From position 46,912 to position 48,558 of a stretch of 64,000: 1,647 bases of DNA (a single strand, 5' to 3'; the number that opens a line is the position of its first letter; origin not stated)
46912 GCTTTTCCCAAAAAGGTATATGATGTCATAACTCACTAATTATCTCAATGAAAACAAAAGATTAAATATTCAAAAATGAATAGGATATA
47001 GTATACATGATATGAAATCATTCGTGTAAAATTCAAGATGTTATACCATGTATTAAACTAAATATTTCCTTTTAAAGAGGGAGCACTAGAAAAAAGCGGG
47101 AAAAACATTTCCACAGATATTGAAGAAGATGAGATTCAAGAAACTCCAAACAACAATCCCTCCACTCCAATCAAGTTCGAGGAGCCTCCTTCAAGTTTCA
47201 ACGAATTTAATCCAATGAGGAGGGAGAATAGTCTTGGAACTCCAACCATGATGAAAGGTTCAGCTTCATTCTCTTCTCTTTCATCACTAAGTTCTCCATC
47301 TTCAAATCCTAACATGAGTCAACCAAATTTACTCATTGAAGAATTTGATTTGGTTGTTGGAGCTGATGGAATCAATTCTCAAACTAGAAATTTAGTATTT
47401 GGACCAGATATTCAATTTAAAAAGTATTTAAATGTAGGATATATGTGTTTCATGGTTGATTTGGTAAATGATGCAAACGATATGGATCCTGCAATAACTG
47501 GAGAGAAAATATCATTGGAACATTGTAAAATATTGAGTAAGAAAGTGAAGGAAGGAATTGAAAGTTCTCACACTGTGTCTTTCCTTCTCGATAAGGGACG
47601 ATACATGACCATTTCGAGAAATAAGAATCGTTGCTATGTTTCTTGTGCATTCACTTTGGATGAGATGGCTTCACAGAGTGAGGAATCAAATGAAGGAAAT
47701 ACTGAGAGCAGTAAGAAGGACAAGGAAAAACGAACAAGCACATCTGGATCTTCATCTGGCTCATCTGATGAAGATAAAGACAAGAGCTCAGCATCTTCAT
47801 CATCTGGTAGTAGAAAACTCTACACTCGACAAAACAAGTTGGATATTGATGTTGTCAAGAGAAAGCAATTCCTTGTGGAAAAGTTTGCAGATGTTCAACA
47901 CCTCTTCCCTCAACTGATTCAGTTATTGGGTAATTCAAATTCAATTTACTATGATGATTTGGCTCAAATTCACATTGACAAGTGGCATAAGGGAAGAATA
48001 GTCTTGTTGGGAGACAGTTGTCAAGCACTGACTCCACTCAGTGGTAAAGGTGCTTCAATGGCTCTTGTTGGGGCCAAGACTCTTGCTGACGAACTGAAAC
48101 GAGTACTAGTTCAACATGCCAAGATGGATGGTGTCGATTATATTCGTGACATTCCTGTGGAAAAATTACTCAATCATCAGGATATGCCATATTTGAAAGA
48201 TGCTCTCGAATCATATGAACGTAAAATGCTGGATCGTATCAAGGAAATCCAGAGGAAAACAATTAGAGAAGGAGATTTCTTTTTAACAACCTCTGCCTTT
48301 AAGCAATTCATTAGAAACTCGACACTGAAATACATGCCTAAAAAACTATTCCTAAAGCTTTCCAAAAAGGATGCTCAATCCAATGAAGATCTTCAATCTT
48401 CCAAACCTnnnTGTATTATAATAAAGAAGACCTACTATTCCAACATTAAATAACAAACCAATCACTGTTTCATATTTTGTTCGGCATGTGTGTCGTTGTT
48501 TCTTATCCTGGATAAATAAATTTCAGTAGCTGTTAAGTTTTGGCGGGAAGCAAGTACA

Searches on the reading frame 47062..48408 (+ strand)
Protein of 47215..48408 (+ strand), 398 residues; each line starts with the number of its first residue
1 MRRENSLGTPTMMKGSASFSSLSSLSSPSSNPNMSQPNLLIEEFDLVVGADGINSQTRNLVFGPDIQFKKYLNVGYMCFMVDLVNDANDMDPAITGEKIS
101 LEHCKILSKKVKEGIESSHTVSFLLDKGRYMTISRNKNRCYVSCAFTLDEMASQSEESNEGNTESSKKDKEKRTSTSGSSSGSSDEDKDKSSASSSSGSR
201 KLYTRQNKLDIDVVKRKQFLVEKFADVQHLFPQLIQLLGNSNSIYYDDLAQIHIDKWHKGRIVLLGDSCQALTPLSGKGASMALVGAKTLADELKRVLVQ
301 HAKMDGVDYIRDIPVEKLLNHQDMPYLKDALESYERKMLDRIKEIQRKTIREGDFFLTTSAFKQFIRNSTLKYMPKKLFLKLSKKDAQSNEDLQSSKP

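Call 3: search_protein_families(library=pfam, proteins=[window:47215-48408:+, window:47062-48408:+], max_evalue=1)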
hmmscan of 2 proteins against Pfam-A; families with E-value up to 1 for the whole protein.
window:47215-48408:+ (398 aa): 4 families
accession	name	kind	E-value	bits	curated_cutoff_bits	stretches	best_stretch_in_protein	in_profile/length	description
PF01494.25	FAD_binding_3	-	4.6e-08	33.1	22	1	249-308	273-332/349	FAD binding domain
PF10500.14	SR-25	-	0.00068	19.7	40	1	143-209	30-92/226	Nuclear RNA-splicing-associated protein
PF25579.1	TPR_TRIP12_N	-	0.035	14.5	33.7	1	151-216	25-92/223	E3 ubiquitin-protein ligase TRIP12-like, TPR repeats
PF18136.6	DNApol_Exo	-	0.11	12.1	26.7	1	157-236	186-262/282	DNA mitochondrial polymerase exonuclease domain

window:47062-48408:+ (449 aa): 4 families
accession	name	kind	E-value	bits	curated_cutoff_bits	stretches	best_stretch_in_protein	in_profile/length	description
PF01494.25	FAD_binding_3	-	6.9e-08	32.5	22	1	300-359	273-332/349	FAD binding domain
PF10500.14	SR-25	-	0.00049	20.2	40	1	194-260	30-92/226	Nuclear RNA-splicing-associated protein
PF25579.1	TPR_TRIP12_N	-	0.043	14.2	33.7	1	202-267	25-92/223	E3 ubiquitin-protein ligase TRIP12-like, TPR repeats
PF18136.6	DNApol_Exo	-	0.13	11.8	26.7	1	208-287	186-262/282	DNA mitochondrial polymerase exonuclease domain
